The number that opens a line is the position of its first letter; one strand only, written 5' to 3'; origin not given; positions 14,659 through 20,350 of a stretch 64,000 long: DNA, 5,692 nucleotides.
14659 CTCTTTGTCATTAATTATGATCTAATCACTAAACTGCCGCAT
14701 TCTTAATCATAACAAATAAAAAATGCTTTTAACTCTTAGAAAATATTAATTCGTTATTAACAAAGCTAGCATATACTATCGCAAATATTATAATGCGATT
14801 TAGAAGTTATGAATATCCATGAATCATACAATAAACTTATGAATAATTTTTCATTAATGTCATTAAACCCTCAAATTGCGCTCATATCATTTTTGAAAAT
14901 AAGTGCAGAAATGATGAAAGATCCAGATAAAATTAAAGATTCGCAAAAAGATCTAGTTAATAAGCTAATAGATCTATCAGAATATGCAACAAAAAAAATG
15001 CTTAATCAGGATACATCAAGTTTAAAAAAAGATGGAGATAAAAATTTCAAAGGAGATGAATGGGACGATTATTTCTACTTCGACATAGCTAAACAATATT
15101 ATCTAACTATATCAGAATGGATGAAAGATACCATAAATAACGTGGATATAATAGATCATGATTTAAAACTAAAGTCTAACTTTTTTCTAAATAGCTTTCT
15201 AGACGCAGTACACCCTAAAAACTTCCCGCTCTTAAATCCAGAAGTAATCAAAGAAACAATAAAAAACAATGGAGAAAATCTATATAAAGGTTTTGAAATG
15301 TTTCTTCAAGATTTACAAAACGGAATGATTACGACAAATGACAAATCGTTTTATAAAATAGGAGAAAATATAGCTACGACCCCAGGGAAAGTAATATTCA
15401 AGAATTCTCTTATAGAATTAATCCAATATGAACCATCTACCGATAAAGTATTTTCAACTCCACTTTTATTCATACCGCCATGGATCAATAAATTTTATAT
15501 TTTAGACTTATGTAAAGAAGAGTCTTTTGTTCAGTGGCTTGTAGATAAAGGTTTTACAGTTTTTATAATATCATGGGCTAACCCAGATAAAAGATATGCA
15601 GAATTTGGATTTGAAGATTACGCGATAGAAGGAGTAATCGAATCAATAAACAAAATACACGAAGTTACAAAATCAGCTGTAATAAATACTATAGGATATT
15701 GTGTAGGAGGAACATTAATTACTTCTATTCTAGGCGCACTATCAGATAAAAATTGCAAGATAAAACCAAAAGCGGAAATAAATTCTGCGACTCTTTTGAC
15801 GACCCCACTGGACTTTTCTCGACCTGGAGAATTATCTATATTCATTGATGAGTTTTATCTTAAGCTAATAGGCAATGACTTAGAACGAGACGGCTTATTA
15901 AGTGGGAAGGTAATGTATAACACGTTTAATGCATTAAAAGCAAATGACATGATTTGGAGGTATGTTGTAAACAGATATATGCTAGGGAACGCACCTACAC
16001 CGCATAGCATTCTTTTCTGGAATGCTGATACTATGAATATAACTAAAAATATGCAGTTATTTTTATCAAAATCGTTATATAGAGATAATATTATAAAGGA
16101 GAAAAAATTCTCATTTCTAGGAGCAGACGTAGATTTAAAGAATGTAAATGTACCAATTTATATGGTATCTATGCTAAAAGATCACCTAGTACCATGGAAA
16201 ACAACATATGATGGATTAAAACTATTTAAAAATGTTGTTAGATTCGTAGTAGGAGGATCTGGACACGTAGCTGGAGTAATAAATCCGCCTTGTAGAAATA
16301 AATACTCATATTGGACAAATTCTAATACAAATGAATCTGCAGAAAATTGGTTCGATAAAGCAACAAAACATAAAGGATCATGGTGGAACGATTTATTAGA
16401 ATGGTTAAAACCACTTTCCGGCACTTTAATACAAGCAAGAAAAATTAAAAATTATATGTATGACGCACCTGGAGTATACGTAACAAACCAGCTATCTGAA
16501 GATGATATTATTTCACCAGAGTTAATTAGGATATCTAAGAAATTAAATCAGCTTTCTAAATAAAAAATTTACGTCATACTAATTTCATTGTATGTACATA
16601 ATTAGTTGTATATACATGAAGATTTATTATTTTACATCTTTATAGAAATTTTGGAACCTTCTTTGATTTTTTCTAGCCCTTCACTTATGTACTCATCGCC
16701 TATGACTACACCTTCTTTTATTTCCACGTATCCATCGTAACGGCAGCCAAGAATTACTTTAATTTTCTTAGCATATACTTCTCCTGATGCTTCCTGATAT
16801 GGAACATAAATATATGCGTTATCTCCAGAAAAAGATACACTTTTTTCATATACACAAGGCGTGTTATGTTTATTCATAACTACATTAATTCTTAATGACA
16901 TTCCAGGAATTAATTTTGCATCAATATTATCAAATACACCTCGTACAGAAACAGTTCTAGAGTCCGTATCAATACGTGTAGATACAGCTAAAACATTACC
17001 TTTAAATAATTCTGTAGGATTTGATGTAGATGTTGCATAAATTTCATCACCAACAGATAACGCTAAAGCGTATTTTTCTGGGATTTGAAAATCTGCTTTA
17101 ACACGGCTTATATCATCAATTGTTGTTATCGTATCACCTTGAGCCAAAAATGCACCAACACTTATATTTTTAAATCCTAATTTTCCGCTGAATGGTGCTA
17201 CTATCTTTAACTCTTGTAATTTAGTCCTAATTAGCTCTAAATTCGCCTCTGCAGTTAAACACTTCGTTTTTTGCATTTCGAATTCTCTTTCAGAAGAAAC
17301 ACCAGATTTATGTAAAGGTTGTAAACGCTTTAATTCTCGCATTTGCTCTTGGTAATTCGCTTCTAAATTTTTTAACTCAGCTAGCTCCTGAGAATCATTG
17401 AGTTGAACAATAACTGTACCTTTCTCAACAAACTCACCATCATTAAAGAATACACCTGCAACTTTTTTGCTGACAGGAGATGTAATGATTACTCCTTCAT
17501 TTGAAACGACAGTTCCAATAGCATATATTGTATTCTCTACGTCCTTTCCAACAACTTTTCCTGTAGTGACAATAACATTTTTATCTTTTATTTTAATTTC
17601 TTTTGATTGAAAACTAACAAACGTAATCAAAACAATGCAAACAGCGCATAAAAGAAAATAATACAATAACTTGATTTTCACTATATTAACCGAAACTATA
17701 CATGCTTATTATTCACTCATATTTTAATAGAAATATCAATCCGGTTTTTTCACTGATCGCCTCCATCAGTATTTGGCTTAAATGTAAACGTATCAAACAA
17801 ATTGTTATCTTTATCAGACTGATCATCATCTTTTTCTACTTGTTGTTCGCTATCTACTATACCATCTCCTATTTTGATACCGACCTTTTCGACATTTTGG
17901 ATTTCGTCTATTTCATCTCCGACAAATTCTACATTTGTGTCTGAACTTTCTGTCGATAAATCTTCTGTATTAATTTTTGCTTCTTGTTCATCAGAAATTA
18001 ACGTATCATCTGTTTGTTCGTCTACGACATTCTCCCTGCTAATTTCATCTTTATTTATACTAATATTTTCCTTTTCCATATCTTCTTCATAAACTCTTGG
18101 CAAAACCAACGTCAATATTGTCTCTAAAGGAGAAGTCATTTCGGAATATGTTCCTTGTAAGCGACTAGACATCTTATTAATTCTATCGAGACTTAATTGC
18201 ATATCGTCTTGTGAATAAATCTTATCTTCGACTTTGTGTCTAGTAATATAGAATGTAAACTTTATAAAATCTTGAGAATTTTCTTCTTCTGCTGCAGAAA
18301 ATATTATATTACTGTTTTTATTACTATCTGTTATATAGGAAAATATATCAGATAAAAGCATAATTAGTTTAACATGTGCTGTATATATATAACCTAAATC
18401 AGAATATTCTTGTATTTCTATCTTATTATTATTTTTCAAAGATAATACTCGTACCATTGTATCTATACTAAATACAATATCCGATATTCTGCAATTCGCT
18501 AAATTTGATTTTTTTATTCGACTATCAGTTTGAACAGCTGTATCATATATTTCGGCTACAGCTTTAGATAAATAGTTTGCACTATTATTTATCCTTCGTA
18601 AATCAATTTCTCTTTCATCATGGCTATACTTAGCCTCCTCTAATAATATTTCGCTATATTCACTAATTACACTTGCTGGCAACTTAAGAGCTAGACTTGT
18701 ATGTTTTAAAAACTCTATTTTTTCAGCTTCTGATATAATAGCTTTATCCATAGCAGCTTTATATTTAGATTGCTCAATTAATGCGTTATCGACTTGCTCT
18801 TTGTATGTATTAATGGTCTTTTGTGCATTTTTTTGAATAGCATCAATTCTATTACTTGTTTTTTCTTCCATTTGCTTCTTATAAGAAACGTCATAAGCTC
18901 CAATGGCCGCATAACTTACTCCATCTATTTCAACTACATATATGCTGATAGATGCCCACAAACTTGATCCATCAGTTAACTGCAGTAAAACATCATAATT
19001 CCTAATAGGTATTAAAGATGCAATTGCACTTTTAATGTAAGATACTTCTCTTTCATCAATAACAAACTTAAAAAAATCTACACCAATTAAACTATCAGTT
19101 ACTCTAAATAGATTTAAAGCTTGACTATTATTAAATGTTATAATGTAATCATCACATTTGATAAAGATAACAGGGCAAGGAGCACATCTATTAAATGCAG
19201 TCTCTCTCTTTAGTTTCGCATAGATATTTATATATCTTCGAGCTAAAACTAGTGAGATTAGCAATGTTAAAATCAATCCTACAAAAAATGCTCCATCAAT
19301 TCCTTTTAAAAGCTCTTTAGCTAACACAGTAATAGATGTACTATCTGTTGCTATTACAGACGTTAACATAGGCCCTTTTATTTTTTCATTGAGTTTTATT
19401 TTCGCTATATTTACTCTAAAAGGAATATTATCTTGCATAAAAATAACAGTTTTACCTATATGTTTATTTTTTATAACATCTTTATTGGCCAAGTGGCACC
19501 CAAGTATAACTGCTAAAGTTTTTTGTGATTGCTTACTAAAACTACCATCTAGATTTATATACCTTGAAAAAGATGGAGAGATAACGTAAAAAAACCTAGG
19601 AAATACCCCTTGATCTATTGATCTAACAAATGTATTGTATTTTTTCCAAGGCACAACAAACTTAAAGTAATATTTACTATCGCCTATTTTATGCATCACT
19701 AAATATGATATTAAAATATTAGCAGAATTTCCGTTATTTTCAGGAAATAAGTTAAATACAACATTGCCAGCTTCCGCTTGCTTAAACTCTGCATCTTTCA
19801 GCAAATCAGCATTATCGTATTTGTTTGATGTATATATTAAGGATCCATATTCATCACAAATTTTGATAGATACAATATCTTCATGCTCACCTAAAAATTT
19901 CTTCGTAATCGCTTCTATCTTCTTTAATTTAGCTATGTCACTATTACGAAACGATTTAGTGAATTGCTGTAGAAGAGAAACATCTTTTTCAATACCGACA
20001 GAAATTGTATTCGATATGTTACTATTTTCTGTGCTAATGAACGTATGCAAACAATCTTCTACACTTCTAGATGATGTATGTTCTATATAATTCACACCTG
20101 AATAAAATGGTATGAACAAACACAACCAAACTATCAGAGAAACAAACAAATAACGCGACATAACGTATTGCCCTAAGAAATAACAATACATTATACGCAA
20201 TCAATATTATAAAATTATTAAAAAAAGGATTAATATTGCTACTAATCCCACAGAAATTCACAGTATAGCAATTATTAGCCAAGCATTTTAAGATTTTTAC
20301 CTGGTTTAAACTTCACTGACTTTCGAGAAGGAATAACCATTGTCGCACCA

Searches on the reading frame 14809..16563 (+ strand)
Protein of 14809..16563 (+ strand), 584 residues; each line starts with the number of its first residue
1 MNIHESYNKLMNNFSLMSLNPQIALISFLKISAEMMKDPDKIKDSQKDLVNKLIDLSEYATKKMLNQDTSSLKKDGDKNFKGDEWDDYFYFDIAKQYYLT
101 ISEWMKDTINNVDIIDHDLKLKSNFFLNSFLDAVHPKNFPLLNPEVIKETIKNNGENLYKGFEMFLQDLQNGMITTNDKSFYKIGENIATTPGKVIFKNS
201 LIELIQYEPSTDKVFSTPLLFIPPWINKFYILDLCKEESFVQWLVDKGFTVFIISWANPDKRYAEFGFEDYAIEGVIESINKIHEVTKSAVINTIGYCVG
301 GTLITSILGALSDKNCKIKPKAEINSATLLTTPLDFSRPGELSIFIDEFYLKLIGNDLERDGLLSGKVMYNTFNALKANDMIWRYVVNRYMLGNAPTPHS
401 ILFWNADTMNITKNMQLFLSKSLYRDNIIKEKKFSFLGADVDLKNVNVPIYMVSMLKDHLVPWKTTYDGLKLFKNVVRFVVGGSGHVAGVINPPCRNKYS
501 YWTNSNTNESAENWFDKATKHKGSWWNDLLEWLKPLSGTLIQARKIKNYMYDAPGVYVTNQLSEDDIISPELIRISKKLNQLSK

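Call 42: search_protein_families(library=ncbifam, proteins=[window:14809-16563:+], max_evalue=0.00001)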
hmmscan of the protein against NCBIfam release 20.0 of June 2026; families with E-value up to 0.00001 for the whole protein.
window:14809-16563:+ (584 aa): 3 families
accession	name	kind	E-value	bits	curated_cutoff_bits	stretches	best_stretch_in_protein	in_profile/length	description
TIGR01838.1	PHA_synth_I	subfamily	2.4e-176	587.3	622.65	1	35-559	1-531/532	class I poly(R)-hydroxyalkanoic acid synthase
TIGR01839.1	PHA_synth_II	subfamily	3.1e-102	342.5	855.4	1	61-558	60-557/560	class II poly(R)-hydroxyalkanoic acid synthase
TIGR01836.1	PHA_synth_III_C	subfamily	2.8e-34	118.7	365.3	1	187-464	33-303/350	class III poly(R)-hydroxyalkanoic acid synthase subunit PhaC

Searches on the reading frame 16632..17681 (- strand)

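Call 42: search_protein_families(library=ncbifam, proteins=[window:16632-17681:-], max_evalue=0.00001)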
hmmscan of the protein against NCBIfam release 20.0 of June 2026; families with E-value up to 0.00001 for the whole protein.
window:16632-17681:- (349 aa): 16 families
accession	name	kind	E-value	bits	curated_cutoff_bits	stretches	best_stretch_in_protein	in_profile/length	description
TIGR01730.1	RND_mfp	subfamily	1.3e-58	198.5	94.9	1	38-347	1-321/322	efflux RND transporter periplasmic adaptor subunit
TIGR00999.1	8a0102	subfamily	2.6e-27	95.6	319.3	1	82-339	1-270/271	CzcB/NccB family metal efflux transporter periplasmic adaptor subunit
NF008589.1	PRK11556.1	equivalog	1.1e-24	87.1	391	1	42-347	63-387/392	MdtA/MuxA family multidrug efflux RND transporter periplasmic adaptor subunit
NF045904.1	RND-peri-MexE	equivalog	3e-19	69.2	714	1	9-346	10-367/390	multidrug efflux RND transporter periplasmic adaptor subunit MexE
NF038010.1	ABC_adapt_DarC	equivalog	5.5e-17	61.6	450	1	147-345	220-414/417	darobactin export ABC transporter periplasmic adaptor subunit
NF033138.2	RND-peri-MexC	equivalog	1.4e-15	57.4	625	1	98-347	105-371/375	MexC family multidrug efflux RND transporter periplasmic adaptor subunit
NF033834.1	RND_adapt_MexA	exception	9.5e-11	41.4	750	1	78-345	78-358/373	multidrug efflux RND transporter periplasmic adaptor subunit MexA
TIGR00998.1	8a0101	subfamily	3.6e-10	39.3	390.8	0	59-147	38-130/334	EmrA/EmrK family multidrug efflux transporter periplasmic adaptor subunit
NF000272.2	OqxA_adapt_sub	exception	4e-10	39.2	835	1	36-339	40-370/391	multidrug efflux RND transporter periplasmic adaptor subunit OqxA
NF045680.1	DiMtlExpIhpB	equivalog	7.9e-10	38.2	450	1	156-334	136-309/326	divalent metal ion exporter adaptor subunit IhpB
TIGR01843.1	type_I_hlyD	subfamily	1.2e-08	34.4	208.65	0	47-129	26-109/422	HlyD family type I secretion periplasmic adaptor subunit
NF007303.0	PRK09783.1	subfamily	2.5e-08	32.8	390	1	157-346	214-399/414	copper/silver efflux system membrane fusion protein CusB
NF007132.1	PRK09578.1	equivalog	2.1e-07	30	512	0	74-202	72-220/396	MexX/AxyX family multidrug efflux RND transporter periplasmic adaptor subunit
NF007785.0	PRK10476.1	equivalog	5.4e-06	25.5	376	0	143-245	194-296/347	multidrug transporter subunit MdtN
NF011604.1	PRK15030.1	equivalog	6.8e-06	25.3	765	0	141-346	157-374/397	multidrug efflux RND transporter periplasmic adaptor subunit AcrA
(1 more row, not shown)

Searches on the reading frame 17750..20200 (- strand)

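Call 42: search_protein_families(library=ncbifam, proteins=[window:17750-20200:-], max_evalue=0.00001)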
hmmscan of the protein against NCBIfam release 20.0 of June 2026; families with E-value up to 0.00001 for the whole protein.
window:17750-20200:- (816 aa): 0 families

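Call 85: search_protein_families(library=pfam, proteins=[window:17750-20200:-], max_evalue=0.001)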
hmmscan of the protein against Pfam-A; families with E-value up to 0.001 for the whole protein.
window:17750-20200:- (816 aa): 1 family
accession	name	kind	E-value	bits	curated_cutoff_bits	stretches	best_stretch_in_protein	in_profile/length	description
PF13426.13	PAS_9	-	0.00042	21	27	0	345-433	4-96/103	PAS domain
